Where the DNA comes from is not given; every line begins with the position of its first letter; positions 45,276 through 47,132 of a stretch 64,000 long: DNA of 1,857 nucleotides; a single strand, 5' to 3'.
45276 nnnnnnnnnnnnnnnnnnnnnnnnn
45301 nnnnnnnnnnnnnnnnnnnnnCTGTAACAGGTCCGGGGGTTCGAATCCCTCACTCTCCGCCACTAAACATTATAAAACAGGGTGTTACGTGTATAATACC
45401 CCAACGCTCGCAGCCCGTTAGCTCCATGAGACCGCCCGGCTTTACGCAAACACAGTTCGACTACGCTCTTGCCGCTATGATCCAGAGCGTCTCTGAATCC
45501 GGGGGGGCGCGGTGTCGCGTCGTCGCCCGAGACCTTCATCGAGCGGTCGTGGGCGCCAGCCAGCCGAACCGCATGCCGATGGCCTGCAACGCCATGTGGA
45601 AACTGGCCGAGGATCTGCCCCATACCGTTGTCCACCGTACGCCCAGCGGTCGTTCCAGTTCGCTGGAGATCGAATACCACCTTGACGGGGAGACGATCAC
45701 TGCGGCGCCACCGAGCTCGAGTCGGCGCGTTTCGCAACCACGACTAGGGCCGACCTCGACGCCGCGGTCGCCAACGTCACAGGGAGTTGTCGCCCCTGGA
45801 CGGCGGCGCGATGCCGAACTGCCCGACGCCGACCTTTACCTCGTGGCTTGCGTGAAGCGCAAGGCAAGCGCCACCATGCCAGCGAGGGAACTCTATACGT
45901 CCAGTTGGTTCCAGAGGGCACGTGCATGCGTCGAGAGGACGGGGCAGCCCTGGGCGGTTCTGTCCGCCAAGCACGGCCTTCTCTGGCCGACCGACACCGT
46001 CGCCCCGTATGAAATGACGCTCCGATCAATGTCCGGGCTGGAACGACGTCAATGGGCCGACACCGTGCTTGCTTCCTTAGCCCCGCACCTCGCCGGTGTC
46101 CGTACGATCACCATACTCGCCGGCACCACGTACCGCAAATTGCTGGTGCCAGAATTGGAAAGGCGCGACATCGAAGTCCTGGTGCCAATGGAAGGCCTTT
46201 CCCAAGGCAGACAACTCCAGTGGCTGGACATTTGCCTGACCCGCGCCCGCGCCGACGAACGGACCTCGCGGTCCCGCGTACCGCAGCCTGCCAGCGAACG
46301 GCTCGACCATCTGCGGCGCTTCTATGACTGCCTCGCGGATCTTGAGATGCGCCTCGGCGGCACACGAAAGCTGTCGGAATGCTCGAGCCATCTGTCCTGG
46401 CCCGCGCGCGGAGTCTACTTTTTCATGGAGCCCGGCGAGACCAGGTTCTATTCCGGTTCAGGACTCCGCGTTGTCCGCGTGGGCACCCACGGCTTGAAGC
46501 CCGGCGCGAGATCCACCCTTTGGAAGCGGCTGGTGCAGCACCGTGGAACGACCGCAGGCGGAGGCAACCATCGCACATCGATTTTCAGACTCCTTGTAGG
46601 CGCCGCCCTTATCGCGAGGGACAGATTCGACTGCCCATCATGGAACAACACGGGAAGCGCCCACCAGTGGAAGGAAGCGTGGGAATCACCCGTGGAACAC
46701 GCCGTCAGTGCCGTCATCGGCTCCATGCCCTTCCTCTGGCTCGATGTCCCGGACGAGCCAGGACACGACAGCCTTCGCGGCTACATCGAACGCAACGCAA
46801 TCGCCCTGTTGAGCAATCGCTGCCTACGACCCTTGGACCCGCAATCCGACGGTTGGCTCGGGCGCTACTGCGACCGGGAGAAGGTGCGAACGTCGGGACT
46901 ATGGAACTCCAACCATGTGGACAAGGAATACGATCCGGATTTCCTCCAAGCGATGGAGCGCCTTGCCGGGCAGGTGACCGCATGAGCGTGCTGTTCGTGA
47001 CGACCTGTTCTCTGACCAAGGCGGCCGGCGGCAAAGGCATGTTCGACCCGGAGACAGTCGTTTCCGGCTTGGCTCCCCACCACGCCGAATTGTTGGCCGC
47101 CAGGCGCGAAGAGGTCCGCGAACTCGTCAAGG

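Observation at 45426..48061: GC-rich two-gene cassette: paralogous YaaA/DUF6884-like modules fused to a GIY-YIG-like and a RelE/ParE-like effector (candidate undescribed defence/TA-like system)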

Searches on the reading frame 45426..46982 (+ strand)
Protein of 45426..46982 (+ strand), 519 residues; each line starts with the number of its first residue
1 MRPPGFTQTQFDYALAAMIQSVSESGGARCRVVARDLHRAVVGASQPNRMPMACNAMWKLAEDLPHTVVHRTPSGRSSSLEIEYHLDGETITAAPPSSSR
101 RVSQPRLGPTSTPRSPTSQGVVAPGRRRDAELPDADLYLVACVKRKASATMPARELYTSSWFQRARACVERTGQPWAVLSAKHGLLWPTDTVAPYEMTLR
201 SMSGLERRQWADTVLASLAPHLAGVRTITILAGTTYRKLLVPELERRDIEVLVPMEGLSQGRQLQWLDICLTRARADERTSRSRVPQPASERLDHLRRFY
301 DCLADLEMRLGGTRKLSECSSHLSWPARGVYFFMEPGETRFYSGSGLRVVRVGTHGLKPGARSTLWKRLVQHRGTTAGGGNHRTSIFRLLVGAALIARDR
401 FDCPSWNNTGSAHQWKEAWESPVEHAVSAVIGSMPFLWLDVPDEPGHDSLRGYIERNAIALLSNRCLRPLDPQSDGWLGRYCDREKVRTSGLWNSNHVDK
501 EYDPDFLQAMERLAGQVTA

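Call 7: search_protein_families(library=pfam, proteins=[window:45426-46982:+], max_evalue=1)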
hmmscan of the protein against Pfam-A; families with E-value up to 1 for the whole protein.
window:45426-46982:+ (519 aa): 1 family
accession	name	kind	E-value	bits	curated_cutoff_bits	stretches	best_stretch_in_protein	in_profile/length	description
PF21818.3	DUF6884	-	1.8e-43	148.4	30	1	138-268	2-134/135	Family of unknown function (DUF6884)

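Call 8: search_protein_families(library=padloc, proteins=[window:45426-46982:+], max_evalue=1)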
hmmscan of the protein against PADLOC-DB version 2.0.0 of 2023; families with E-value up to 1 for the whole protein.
window:45426-46982:+ (519 aa): 6 families
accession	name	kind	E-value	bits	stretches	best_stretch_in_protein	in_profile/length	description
PDLC04714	PDC-M57B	-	1.9e-82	274.4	1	291-516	2-233/238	-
PDLC04712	PDC-M57A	-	1.1e-31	108.1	1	137-268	4-133/138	-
PDLC04713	PDC-M57B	-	4.5e-14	50.6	1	323-501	25-195/211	-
PDLC02815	DpdC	-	4e-06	24.5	1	145-202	47-104/312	DpdC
PDLC02818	DpdC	-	6.8e-05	20.3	1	146-199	50-103/319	DpdC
PDLC02820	DpdC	-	0.0019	16.2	1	147-199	51-103/165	DpdC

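Call 9: search_protein_families(library=ncbifam, proteins=[window:45426-46982:+], max_evalue=1)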
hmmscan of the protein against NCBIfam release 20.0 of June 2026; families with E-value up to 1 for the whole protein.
window:45426-46982:+ (519 aa): 0 families

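Call 16: find_homologous_proteins(query=window:45426-46982:+, max_evalue=0.001)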
Query window:45426-46982:+ (519 aa): 288 proteins with E <= 0.001 among 8000 candidates; the best 120 are listed.
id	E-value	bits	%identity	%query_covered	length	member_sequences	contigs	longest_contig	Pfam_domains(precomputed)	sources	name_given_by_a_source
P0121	0.0e+0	1199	100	100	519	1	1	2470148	PF26468.1,PF21818.4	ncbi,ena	-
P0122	4.0e-265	899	85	91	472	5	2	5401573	PF26468.1,PF21818.4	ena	-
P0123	1.0e-242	825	73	100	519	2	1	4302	PF26468.1,PF21818.4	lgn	-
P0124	1.2e-229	782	69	100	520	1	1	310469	PF26468.1,PF21818.4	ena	-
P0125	2.5e-223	761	67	99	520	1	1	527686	PF26468.1,PF21818.4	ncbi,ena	-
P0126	3.5e-222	757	66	100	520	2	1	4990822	PF26468.1,PF21818.4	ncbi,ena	-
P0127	3.5e-221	754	66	99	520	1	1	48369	PF26468.1,PF21818.4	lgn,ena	-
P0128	3.1e-219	747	65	100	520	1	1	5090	PF26468.1,PF21818.4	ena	-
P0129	4.7e-218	743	65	100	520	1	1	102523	PF26468.1,PF21818.4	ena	-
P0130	1.7e-214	732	65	99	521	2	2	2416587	PF26468.1,PF21818.4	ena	-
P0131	2.8e-199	681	62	99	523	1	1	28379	PF26468.1,PF21818.4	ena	-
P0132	4.4e-199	681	66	90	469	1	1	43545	PF26468.1,PF21818.4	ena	-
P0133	6.2e-160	552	64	75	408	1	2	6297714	PF26468.1,PF21818.4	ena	-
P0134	1.2e-155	537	63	74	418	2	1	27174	PF26468.1,PF21818.4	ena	-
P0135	4.4e-152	526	76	61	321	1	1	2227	PF26468.1,PF21818.4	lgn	-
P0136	1.7e-130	454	62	65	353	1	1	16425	PF26468.1,PF21818.4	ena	-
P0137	5.5e-119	416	55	73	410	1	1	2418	PF26468.1,PF21818.4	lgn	-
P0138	3.9e-114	400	53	73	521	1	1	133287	PF26468.1,PF21818.4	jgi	-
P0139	2.2e-113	398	52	72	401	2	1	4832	PF26468.1,PF21818.4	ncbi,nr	ncbi:MAG: hypothetical protein OXB95_14540, partial [Rhodobacteraceae bacterium]|nr:hypothetical pro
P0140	3.8e-113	397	51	73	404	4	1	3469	PF26468.1,PF21818.4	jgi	jgi:hypothetical protein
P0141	2.5e-112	394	51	73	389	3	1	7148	PF26468.1,PF21818.4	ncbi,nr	ncbi:MAG: hypothetical protein OXD01_01675 [Gammaproteobacteria bacterium]|nr:hypothetical protein [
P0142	5.9e-112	393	48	90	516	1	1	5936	PF26468.1,PF21818.4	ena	-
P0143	7.7e-112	393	53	72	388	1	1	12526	PF26468.1,PF21818.4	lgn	-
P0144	2.9e-111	391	61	56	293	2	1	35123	PF26468.1,PF21818.4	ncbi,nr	ncbi:MAG: hypothetical protein OXQ90_10070 [Gammaproteobacteria bacterium]|nr:hypothetical protein [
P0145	7.1e-110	386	47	90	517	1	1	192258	PF26468.1,PF21818.4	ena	-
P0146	5.7e-109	383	51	72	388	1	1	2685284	PF26468.1,PF21818.4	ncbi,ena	-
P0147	6.2e-109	383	53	73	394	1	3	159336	PF26468.1,PF21818.4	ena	-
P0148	8.2e-109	383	53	72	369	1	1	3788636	PF26468.1,PF21818.4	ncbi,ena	-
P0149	9.5e-109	383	51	73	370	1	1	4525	PF26468.1,PF21818.4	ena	-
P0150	3.0e-108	381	51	78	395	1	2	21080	PF26468.1,PF21818.4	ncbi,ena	-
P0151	3.1e-107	378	49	73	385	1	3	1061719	PF26468.1,PF21818.4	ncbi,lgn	ncbi:MAG: DUF6884 domain-containing protein [Luteolibacter sp.]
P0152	3.2e-107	378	48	80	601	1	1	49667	PF26468.1,PF21818.4,PF03883.21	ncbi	-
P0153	1.9e-106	375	50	76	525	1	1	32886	PF26468.1,PF21818.4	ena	-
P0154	5.3e-106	374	52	73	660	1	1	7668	PF26468.1,PF21818.4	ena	-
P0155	5.8e-106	373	50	74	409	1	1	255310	PF26468.1,PF21818.4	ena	-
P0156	7.8e-106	373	43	97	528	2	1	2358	PF26468.1,PF21818.4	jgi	jgi:hypothetical protein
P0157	3.6e-105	371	47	76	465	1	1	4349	PF26468.1,PF21818.4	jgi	jgi:hypothetical protein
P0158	7.0e-105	370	52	72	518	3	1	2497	PF26468.1,PF21818.4,PF03883.21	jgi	jgi:hypothetical protein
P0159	7.3e-105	370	49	77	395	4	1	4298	PF26468.1,PF21818.4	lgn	-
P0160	7.9e-105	370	51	73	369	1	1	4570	PF26468.1,PF21818.4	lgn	-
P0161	2.1e-103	365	49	76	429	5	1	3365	PF26468.1,PF21818.4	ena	-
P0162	4.0e-103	364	47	81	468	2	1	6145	PF26468.1,PF21818.4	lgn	-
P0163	1.4e-102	362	50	76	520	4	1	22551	PF26468.1,PF21818.4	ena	-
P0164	2.3e-102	362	51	72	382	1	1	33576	PF26468.1,PF21818.4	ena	-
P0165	3.9e-102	361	49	73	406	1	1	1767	PF26468.1,PF21818.4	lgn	-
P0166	4.0e-102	361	45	90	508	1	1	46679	PF26468.1,PF21818.4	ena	-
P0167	2.1e-101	358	47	74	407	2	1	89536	PF26468.1,PF21818.4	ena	-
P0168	2.4e-101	358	43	94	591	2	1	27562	PF26468.1,PF21818.4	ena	-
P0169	2.1e-100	355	41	97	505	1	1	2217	PF26468.1,PF21818.4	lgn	-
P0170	3.0e-100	355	52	66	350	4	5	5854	PF26468.1,PF21818.4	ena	-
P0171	4.6e-100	354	50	73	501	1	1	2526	PF26468.1,PF24698.2,PF21818.4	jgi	jgi:hypothetical protein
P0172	8.7e-100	353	48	73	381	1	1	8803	PF26468.1,PF21818.4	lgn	-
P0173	1.5e-99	352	48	73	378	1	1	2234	PF26468.1,PF21818.4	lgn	-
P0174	7.9e-99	350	43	97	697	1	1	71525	PF26468.1,PF21818.4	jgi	jgi:hypothetical protein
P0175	9.2e-99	350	47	73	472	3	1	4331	PF26468.1,PF21818.4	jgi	jgi:hypothetical protein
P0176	3.1e-97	345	48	73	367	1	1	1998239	PF26468.1,PF21818.4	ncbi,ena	-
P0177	5.4e-97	344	47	72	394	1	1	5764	PF26468.1,PF21818.4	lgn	-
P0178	7.0e-96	340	50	72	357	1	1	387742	PF26468.1,PF21818.4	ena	-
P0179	8.7e-96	340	49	73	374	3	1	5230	PF26468.1,PF21818.4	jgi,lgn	-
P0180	2.4e-94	335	50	72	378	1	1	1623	PF26468.1,PF21818.4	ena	-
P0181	1.8e-92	329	45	75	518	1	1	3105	PF26468.1,PF24698.2,PF21818.4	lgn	-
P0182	2.0e-92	329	48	73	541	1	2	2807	PF26345.1,PF26468.1,PF21818.4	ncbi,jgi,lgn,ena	-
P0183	1.1e-91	326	47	74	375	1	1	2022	PF26468.1,PF21818.4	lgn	-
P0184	2.9e-91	325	53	42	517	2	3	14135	PF26468.1,PF21818.4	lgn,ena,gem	-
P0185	1.7e-88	316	45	73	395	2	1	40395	PF26468.1,PF21818.4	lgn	-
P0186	2.6e-88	315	47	73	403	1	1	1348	PF26468.1,PF21818.4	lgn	-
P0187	4.5e-88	314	45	72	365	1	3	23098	PF26468.1,PF21818.4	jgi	jgi:hypothetical protein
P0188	5.1e-87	311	49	44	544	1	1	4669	PF26468.1,PF21818.4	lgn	-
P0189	6.1e-87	311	46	72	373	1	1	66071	PF26468.1,PF21818.4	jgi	jgi:hypothetical protein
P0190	6.6e-87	311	44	73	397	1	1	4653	PF26468.1,PF21818.4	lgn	-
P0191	5.2e-85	304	47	72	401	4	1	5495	PF26468.1,PF21818.4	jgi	-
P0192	9.9e-85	303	46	73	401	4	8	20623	PF26468.1,PF21818.4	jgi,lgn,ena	-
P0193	1.1e-84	303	46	73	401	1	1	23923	PF26468.1,PF21818.4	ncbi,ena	-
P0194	1.2e-84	303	57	52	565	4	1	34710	PF21818.4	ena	-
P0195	2.6e-84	302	45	73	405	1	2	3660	PF26468.1,PF21818.4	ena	-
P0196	4.2e-84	301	44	73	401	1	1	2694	PF26468.1,PF21818.4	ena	-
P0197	1.1e-83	300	45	73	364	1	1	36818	PF26468.1,PF21818.4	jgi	jgi:hypothetical protein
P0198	2.0e-83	299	46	73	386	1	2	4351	PF26468.1,PF21818.4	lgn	-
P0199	3.1e-83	298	45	78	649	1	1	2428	PF26468.1,PF24698.2,PF21818.4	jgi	jgi:hypothetical protein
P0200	3.3e-83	298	58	46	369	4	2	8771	PF26345.1,PF26468.1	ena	-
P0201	6.0e-83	297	44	73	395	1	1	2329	PF26468.1,PF21818.4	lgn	-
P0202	7.8e-83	297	41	72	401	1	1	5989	PF26468.1,PF21818.4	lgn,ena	-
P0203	8.9e-83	297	42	74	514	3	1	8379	PF26468.1,PF24698.2,PF21818.4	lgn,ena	-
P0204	2.0e-82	296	45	72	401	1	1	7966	PF26468.1,PF21818.4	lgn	-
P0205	2.1e-82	296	46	72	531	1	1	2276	PF26468.1,PF21818.4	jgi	jgi:hypothetical protein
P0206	2.4e-82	296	43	73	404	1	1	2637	PF26468.1,PF21818.4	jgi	jgi:hypothetical protein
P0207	4.5e-82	295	55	52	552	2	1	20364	PF21818.4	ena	-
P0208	5.6e-82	294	44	72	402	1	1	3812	PF26468.1,PF21818.4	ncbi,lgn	-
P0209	6.1e-82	294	59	44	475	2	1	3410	PF26468.1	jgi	-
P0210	9.1e-82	294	44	72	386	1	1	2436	PF26468.1,PF21818.4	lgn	-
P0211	1.1e-81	293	45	72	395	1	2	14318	PF26468.1,PF21818.4,PF03883.21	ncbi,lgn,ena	-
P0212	1.5e-81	293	44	74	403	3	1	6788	PF26468.1,PF21818.4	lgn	-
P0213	1.6e-81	293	44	72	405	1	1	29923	PF26468.1,PF21818.4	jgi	jgi:hypothetical protein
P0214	1.7e-81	293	46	72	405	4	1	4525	PF26468.1,PF21818.4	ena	-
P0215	2.1e-81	292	44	72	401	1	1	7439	PF26468.1,PF21818.4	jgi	jgi:hypothetical protein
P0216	2.6e-81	292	43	74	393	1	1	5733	PF26468.1,PF21818.4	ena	-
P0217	2.8e-81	292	52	42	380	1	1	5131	PF26468.1,PF21818.4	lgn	-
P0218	4.0e-81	291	54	52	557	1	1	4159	PF21818.4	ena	-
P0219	4.4e-81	291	43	72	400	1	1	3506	PF26468.1,PF21818.4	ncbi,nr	ncbi:MAG: hypothetical protein MN733_11775 [Nitrososphaera sp.]|nr:hypothetical protein [Nitrosospha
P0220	4.8e-81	291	54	53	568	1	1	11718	PF21818.4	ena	-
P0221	5.5e-81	291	45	74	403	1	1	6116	PF26468.1,PF21818.4,PF03883.21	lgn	-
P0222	6.7e-81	291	44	72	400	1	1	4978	PF26468.1,PF21818.4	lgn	-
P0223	8.1e-81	290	45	72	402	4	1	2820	PF26468.1,PF21818.4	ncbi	-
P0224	1.3e-80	290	45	72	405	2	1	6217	PF26468.1,PF21818.4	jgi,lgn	-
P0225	2.5e-80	289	58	44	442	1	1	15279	PF26468.1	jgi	-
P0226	2.9e-80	289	45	72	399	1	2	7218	PF26468.1,PF21818.4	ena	-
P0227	8.0e-80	287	55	53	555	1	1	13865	PF21818.4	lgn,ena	-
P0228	1.3e-79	286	59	44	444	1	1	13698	PF26468.1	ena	-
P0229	1.8e-79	286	57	44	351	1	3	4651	PF26468.1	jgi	jgi:hypothetical protein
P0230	2.0e-79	286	44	73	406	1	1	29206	PF26468.1,PF21818.4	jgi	jgi:hypothetical protein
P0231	3.6e-79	285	42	73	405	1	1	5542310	PF26468.1,PF21818.4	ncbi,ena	-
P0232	4.1e-79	285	53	48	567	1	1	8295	PF26468.1,PF00795.28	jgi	jgi:nitrilase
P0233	7.5e-79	284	46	73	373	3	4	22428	PF26468.1,PF21818.4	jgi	jgi:hypothetical protein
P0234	8.7e-79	284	54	52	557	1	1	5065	PF21818.4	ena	-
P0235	9.5e-79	284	38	98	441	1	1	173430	PF26468.1,PF21818.4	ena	-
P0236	9.6e-79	284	49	66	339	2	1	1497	PF26468.1,PF21818.4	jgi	-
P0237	4.2e-78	282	60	44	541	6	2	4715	PF26468.1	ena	-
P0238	5.3e-78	281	43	72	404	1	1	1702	PF26468.1,PF21818.4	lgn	-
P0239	1.1e-77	280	57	44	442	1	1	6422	PF26468.1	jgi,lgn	jgi:hypothetical protein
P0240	1.2e-77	280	57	45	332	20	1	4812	PF26468.1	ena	-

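Call 23: find_encoding_contigs(protein=P0121, flank=10000, max_places=3)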
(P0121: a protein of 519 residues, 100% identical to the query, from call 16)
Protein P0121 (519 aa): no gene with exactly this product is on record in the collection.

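Call 46: predict_structure(alignment_id=A4)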
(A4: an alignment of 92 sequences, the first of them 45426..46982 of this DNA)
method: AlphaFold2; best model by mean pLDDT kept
length: 519 residues; sequences in the alignment: 92
mean_pLDDT: 87.3   pTM: 0.58
mean pLDDT of the five models: 87.3, 87.0, 87.0, 86.6, 86.5
residues with pLDDT >= 90: 380; 70-90: 69; 50-70: 24; < 50: 46
segments of 3 or more residues with pLDDT < 50: 92-128, 277-283
pLDDT, mean of each block of 10 residues (from residue 1): 74 94 93 94 79 92 86 69 82 38 32 36 42 91 91 97 96 95 98 96 97 98 96 96 97 92 90 59 68 97 97 96 92 97 97 92 94 92 95 98 92 85 97 98 90 97 92 96 97 95 95 90
secondary structure, 60 per line:
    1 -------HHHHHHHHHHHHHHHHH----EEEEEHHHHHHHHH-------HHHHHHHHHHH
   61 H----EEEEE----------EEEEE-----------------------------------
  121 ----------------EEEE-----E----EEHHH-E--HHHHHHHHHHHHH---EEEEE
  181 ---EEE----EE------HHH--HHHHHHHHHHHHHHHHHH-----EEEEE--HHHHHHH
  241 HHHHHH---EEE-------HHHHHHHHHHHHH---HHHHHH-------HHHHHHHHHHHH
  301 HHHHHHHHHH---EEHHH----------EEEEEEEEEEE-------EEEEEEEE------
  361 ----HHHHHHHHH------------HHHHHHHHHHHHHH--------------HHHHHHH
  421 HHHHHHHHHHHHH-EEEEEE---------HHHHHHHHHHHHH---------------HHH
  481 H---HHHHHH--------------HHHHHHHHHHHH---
elements in order: H8-24 E29-33 H34-42 H50-61 E66-70 E81-85 E137-140 H160-172 E176-180 E184-186 H204-221 E227-231 H234-246 E250-252 H260-272 H276-281 H289-310 E329-339 E347-354 H365-373 H386-399 H414-433 E435-440 H450-462 H478-481 H485-490 H505-516

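Call 48: fold_search(model_id=the predicted structure, library=pdb)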
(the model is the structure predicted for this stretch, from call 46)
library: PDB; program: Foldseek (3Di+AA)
matches with E <= 10: 777; with E <= 0.001: 0
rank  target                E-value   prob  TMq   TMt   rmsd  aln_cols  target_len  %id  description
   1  2q07                  3.5e-02  0.99  0.17  0.31   5.5       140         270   18  Crystal structure of AF0587, a protein of unknown function (released 2007-06-05)
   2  6hxj_E                3.9e-02  0.21  0.12  0.17  23.8       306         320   11  Structure of ATP citrate lyase from Chlorobium limicola in complex with citrate and coenzyme A. (released 2019-04-10)
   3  2ns0                  1.2e-01  0.99  0.13  0.63   4.2        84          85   17  Crystal structure of protein RHA04536 from Rhodococcus sp (released 2006-12-05)
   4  6ym1_B                1.5e-01  0.69  0.15  0.23   8.7       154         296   14  Mycobacterium tuberculosis FtsZ in complex with GDP (released 2021-04-14)
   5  1rq2_B                1.6e-01  0.57  0.14  0.22   8.8       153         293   12  MYCOBACTERIUM TUBERCULOSIS FTSZ IN COMPLEX WITH CITRATE (released 2004-08-31)
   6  2p2d_A                1.9e-01  0.25  0.10  0.15   7.9       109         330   16  Crystal Structure and Allosteric Regulation of the Cytoplasmic Escherichia coli L-Asparaginase I (released 2007-05-15)
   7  2p2d_D                2.2e-01  0.25  0.10  0.15   7.8       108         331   16  Crystal Structure and Allosteric Regulation of the Cytoplasmic Escherichia coli L-Asparaginase I (released 2007-05-15)
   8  5hj7_A                2.6e-01  0.77  0.14  0.25   5.1       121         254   16  Glutamate Racemase Mycobacterium tuberculosis (MurI) with bound D-glutamate, 2.3 Angstrom resolution, X-ray diffractio (released 2016-05-25)
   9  5yym_A                2.7e-01  0.03  0.08  0.07  26.3       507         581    8  Crystal structures of E.coli arginyl-trna synthetase (argrs) in complex with substrate Arg (released 2018-12-12)
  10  5uxh_A                3.2e-01  0.20  0.11  0.15  11.8       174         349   10  Structure of Human POFUT1 in complex with GDP-fucose (released 2017-04-05)
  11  5uxh_B                3.5e-01  0.28  0.11  0.15  11.3       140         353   12  Structure of Human POFUT1 in complex with GDP-fucose (released 2017-04-05)
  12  1iir                  3.7e-01  0.33  0.12  0.15   7.8       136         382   13  Crystal Structure of UDP-glucosyltransferase GtfB (released 2001-07-18)
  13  2nzt_B                4.0e-01  0.07  0.10  0.07  22.8       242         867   15  Crystal structure of human hexokinase II (released 2006-12-05)
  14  3lrx_C                4.2e-01  0.75  0.15  0.47   5.4       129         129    9  Crystal Structure of the C-terminal domain (residues 78-226) of PF1911 hydrogenase from Pyrococcus furiosus, Northeast (released 2010-03-16)
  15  4q2t_A                4.2e-01  0.03  0.09  0.08  26.8       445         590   11  Crystal structure of Arginyl-tRNA synthetase complexed with L-arginine (released 2014-07-23)
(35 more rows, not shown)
